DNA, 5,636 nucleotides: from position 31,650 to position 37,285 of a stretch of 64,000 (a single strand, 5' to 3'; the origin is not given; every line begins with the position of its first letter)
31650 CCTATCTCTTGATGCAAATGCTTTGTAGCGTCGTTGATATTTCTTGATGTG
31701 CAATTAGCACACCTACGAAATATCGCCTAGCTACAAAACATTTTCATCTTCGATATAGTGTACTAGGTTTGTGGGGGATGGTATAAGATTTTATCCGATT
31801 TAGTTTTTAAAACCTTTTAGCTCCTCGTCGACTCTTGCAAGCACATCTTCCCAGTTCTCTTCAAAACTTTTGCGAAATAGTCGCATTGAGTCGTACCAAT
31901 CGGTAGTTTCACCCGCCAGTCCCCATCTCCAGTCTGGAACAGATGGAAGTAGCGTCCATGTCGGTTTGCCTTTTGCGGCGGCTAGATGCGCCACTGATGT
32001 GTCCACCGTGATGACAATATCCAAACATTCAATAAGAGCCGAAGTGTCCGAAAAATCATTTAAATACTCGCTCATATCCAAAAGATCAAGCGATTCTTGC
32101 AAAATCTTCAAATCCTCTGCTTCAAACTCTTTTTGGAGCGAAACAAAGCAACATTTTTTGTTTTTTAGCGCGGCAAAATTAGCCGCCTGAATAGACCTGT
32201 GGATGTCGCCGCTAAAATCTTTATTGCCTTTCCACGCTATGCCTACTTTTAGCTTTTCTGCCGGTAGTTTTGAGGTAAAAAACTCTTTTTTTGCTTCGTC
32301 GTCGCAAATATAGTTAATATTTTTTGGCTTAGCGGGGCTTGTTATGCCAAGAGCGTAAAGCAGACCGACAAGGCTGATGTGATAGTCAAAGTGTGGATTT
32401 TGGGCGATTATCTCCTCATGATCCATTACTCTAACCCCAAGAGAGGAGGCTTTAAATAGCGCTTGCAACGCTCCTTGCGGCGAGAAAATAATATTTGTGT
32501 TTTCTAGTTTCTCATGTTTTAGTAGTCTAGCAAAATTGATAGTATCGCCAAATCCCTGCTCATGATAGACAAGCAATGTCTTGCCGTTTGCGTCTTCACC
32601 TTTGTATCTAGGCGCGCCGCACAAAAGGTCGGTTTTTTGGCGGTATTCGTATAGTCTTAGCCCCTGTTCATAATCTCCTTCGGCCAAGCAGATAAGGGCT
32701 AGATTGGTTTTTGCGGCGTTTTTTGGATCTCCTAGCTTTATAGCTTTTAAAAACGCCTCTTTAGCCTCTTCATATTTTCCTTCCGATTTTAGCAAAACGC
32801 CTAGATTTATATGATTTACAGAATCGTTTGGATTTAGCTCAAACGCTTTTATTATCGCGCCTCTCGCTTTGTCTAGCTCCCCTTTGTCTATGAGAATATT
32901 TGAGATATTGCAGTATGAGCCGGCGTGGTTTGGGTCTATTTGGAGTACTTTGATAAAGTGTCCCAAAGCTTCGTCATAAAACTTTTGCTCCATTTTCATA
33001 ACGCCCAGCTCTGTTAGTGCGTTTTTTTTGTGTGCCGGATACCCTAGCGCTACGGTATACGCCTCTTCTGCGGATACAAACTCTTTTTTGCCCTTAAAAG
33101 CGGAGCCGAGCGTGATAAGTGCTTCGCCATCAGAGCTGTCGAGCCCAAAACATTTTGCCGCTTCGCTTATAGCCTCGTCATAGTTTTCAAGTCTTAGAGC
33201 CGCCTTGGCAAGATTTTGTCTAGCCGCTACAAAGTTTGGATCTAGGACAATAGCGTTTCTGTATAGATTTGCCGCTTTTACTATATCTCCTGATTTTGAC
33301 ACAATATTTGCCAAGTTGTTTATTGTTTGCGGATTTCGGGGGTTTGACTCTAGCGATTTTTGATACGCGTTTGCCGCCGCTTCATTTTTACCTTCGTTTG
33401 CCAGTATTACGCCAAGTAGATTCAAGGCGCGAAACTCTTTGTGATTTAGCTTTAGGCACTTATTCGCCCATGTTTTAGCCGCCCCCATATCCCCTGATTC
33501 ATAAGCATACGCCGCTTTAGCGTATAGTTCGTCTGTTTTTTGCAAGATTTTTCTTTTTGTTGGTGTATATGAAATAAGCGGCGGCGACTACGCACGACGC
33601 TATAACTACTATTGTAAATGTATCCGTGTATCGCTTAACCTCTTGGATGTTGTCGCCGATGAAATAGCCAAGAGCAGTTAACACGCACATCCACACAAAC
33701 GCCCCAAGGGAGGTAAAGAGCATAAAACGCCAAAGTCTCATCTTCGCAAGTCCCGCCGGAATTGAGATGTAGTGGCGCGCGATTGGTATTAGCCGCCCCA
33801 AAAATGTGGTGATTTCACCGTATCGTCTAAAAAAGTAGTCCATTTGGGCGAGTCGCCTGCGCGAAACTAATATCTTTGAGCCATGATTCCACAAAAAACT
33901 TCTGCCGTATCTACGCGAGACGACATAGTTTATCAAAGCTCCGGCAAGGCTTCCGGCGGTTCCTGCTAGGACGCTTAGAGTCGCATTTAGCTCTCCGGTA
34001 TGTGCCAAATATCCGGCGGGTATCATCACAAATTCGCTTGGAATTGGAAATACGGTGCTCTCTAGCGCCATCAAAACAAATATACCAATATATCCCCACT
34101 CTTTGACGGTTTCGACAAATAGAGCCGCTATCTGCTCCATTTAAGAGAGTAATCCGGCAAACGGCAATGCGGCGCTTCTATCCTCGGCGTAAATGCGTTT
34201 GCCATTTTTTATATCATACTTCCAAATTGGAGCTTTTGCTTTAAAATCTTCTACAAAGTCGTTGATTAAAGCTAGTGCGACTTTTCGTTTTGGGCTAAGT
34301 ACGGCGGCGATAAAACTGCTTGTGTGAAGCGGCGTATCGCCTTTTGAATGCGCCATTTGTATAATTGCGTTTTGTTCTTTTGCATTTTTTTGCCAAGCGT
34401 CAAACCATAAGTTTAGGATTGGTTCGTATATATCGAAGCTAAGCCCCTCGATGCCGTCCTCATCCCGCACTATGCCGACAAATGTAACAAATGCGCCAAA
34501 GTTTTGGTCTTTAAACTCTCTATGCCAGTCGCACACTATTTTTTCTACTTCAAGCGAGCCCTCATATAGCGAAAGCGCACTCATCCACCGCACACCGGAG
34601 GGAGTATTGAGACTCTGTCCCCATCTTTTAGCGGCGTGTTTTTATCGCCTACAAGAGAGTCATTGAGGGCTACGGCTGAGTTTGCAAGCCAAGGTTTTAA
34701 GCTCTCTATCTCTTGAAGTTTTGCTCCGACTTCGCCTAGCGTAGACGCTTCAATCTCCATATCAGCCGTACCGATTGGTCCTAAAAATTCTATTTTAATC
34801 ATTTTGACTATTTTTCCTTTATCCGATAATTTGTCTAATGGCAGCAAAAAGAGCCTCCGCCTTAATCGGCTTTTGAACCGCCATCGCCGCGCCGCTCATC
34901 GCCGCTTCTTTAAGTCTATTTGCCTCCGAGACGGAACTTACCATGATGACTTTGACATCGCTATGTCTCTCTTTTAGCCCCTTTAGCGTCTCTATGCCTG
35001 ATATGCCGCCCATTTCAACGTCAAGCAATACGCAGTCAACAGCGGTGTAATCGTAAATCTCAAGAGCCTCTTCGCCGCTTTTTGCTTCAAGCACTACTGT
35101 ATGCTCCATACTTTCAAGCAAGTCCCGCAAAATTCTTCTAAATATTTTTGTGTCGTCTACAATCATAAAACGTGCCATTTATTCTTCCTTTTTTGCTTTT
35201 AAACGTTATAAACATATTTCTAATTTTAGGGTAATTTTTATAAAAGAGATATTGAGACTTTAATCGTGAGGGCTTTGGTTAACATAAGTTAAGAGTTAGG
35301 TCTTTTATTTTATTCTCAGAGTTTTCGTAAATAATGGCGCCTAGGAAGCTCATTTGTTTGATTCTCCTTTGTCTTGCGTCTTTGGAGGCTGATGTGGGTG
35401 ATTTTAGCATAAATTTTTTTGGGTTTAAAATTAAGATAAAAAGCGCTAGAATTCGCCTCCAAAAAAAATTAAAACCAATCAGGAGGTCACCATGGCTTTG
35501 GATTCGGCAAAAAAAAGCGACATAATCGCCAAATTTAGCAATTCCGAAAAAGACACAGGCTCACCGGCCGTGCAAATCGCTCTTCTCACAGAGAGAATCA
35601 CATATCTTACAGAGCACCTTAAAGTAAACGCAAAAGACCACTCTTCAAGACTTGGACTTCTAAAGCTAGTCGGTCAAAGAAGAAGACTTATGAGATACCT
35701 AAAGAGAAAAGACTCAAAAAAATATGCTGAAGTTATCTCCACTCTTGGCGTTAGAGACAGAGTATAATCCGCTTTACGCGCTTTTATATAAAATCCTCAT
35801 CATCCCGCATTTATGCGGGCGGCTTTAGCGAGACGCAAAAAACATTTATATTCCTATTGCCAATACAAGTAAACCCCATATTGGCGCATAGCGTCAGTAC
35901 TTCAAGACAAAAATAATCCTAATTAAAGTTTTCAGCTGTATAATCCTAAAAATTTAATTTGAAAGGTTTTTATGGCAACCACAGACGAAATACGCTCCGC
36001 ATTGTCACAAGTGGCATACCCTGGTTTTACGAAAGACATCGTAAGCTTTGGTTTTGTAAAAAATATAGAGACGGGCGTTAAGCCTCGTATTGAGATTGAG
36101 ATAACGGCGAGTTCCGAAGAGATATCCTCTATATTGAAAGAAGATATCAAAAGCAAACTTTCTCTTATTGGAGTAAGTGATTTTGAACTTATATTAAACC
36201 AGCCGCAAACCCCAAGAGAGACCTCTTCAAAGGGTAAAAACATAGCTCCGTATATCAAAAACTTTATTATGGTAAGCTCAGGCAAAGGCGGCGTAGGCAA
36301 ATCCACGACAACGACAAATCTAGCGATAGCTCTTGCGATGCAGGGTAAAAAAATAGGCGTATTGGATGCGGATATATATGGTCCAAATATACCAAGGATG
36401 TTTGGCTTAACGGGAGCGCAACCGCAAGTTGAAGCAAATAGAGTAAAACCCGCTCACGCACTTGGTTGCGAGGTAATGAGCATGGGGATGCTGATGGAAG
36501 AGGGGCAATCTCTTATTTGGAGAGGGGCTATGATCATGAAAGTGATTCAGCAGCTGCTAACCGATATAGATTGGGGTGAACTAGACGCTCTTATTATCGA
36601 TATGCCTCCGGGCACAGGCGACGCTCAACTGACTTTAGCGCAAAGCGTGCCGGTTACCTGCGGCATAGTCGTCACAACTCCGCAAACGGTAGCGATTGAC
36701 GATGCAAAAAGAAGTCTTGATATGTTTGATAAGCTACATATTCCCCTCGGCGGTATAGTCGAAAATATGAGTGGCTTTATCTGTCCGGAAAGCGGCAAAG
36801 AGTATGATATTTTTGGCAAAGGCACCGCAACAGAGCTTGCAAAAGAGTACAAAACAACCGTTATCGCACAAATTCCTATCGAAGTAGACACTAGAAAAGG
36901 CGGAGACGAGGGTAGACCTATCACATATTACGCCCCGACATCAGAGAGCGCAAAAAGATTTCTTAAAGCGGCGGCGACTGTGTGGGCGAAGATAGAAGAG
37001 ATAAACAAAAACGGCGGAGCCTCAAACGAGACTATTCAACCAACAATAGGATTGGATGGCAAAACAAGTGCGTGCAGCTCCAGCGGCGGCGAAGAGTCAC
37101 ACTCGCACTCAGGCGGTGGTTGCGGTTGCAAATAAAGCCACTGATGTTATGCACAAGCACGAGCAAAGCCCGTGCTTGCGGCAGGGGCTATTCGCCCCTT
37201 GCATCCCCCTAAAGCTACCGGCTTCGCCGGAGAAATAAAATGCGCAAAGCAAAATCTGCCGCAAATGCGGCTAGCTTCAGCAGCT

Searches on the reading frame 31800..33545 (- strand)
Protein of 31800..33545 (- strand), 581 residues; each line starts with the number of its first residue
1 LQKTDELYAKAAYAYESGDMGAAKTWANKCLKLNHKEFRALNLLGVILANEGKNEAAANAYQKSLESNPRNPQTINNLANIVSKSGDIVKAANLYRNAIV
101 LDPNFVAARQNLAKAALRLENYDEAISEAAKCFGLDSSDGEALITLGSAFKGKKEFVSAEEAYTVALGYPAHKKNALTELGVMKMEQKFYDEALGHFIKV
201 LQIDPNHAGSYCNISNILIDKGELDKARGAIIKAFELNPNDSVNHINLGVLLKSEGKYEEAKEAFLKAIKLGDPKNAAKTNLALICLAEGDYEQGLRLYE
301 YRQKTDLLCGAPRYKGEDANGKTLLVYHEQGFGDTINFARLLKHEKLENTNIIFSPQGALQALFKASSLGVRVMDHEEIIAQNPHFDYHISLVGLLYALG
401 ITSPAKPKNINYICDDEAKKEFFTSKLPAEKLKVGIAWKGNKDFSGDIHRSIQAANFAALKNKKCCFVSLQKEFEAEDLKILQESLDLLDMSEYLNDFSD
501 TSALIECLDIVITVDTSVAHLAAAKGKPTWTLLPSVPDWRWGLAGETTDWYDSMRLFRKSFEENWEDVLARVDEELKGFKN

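Call 42: search_protein_families(library=ncbifam, proteins=[window:31800-33545:-], max_evalue=0.00001)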
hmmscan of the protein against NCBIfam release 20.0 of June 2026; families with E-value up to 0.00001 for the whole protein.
window:31800-33545:- (581 aa): 25 families
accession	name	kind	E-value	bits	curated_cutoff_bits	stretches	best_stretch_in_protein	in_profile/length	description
TIGR02917.1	PEP_TPR_lipo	equivalog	4.1e-31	107.7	312.2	3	87-300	310-523/899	XrtA/PEP-CTERM system TPR-repeat protein PrsT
NF040959.1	MamA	equivalog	1.7e-22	79.9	200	2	121-271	52-202/204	magnetosome protein MamA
NF033762.1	social_mot_Tgl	equivalog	7e-22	78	225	2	44-127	37-121/252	social motility TPR repeat lipoprotein Tgl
NF033758.1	gliding_GltE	equivalog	8.4e-22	77.7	225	1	14-240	96-322/411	adventurous gliding motility TPR repeat lipoprotein GltE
TIGR02521.1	type_IV_pilW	equivalog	8.5e-22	77.8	154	2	175-294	32-153/234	type IV pilus biogenesis/stability protein PilW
NF033920.0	C39_PA2778_fam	equivalog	1.2e-16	60.9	150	1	49-131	167-249/255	PA2778 family cysteine peptidase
TIGR02552.1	LcrH_SycD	equivalog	1.4e-14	54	104.8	0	4-93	18-107/136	SycD/LcrH family type III secretion system chaperone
NF002725.1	PRK02603.1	equivalog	3.6e-13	49.9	143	1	12-95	43-129/173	photosystem I assembly protein Ycf3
TIGR00990.1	3a0801s09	subfamily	6e-12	45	757.25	0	174-276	331-432/615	mitochondrial import receptor subunit TOM70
NF047507.1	TPR_BatC_Lepto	exception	4.2e-11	42.7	175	0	76-112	100-136/214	TPR repeat-containing protein BatC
NF008520.0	PRK11447.1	equivalog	7.8e-10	37.2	858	1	22-183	254-428/1157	cellulose synthase complex outer membrane protein BcsC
NF052400.1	M48_BAM_BepA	equivalog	8.6e-10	38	570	0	3-152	306-455/483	beta-barrel assembly-enhancing protease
NF052415.1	T3SS_chap_SctY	equivalog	1.7e-09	38.1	70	0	82-146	16-83/106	type III secretion apparatus assembly chaperone SctY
NF008391.2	PRK11189.1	equivalog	4.6e-09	36.2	250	0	226-285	83-142/297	lipoprotein NlpI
NF053607.1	CHU_0125_OmpA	equivalog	5.9e-09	35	620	0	177-277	22-122/639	CHU_0125 family OmpA-like outer membrane integrity protein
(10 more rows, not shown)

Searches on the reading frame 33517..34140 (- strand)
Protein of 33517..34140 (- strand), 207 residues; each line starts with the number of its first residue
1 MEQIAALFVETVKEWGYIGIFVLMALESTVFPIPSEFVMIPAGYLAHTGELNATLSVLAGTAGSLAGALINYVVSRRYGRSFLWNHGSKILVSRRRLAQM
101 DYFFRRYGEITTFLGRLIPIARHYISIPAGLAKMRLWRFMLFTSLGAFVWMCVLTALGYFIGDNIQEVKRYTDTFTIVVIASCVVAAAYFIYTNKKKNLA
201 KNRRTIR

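Call 42: search_protein_families(library=ncbifam, proteins=[window:33517-34140:-], max_evalue=0.00001)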
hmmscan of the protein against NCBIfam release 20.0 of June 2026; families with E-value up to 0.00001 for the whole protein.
window:33517-34140:- (207 aa): 3 families
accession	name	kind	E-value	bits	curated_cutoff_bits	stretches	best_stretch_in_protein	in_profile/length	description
NF052604.1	UndecprPTUtpABac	equivalog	3.3e-39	135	250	1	1-198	1-195/198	undecaprenyl phosphate transporter UptA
NF052605.1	UndecprPTUptAStph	equivalog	2.8e-28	99.3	300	1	1-193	1-194/197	undecaprenyl phosphate transporter UptA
NF008102.0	PRK10847.1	equivalog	1.2e-18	67.7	236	1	12-196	25-212/219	DedA family protein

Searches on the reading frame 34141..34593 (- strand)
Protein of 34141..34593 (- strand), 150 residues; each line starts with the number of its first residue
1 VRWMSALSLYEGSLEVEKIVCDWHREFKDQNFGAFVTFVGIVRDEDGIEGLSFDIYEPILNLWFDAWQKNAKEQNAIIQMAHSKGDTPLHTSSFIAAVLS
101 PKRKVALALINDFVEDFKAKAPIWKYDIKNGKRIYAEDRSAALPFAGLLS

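Call 42: search_protein_families(library=ncbifam, proteins=[window:34141-34593:-], max_evalue=0.00001)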
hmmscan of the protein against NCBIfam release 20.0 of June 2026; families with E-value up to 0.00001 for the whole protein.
window:34141-34593:- (150 aa): 1 family
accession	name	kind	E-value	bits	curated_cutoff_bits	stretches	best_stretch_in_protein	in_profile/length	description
NF011061.0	PRK14493.1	equivalog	7.3e-08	32.3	215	1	16-133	143-267/274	molybdopterin synthase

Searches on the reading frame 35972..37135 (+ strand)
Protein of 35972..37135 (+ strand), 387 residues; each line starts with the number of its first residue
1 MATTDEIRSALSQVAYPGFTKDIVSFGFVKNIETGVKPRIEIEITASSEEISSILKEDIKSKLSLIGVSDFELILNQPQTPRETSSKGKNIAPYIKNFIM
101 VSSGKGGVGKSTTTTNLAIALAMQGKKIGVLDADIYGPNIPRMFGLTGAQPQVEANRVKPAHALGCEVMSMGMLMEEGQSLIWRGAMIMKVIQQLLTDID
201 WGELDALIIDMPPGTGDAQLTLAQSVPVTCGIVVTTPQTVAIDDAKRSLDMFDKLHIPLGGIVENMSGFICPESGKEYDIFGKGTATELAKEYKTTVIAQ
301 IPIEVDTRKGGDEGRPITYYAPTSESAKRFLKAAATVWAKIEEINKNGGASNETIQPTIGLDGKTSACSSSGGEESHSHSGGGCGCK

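Call 42: search_protein_families(library=ncbifam, proteins=[window:35972-37135:+], max_evalue=0.00001)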
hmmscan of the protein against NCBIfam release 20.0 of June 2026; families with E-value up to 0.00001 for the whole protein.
window:35972-37135:+ (387 aa): 20 families
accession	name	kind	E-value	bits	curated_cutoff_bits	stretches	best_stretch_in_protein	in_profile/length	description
NF008669.0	PRK11670.1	equivalog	9.9e-88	294.5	348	1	5-341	15-353/369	iron-sulfur cluster carrier protein ApbC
NF041136.1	MrpORP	equivalog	1e-85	288.2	450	1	95-347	4-258/365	iron-sulfur cluster carrier protein MrpORP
TIGR01969.1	minD_arch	subfamily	2.1e-23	82.8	201.75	1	99-343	3-239/251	cell division ATPase MinD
TIGR01968.1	minD_bact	equivalog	1.8e-16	60.3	212.9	1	97-258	2-164/261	septum site-determining protein MinD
NF009701.0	PRK13230.1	subfamily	1.3e-10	40.7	350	1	103-134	7-38/291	nitrogenase reductase-like protein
NF047398.1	AAA_KGGVGR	domain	1.7e-09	38.3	90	1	98-151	4-57/190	KGGVGR-motif variant AAA ATPase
TIGR03018.1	pepcterm_TyrKin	hypoth_equivalog_domain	2.4e-09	36.8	230.65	1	95-149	34-89/207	XrtA-associated tyrosine autokinase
TIGR01287.1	nifH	equivalog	2.1e-08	33.9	394.35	0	103-134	6-37/275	nitrogenase iron protein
NF008079.0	PRK10818.1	equivalog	2.3e-08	33.7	508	1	98-141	4-47/270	septum site-determining protein MinD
NF041546.1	ParA_partition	equivalog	3.3e-08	33.3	180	1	99-134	2-37/203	ParA family partition ATPase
NF033200.1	F430_CfbC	exception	5.3e-08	32.5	402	0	104-134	7-37/260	Ni-sirohydrochlorin a,c-diamide reductive cyclase ATP-dependent reductase subunit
TIGR01007.1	eps_fam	subfamily_domain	1.4e-07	31.3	108.05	1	98-146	19-67/204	polysaccharide biosynthesis tyrosine autokinase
TIGR01281.1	DPOR_bchL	equivalog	4.6e-07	29.5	345.15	1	102-132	5-35/268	ferredoxin:protochlorophyllide reductase (ATP-dependent) iron-sulfur ATP-binding protein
TIGR03371.1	cellulose_yhjQ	equivalog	1.7e-06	27.7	157.85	1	98-233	3-144/246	cellulose biosynthesis protein BcsQ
TIGR02016.1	BchX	equivalog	2.1e-06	27.2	331.2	0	103-145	6-48/296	chlorophyllide a reductase iron protein subunit X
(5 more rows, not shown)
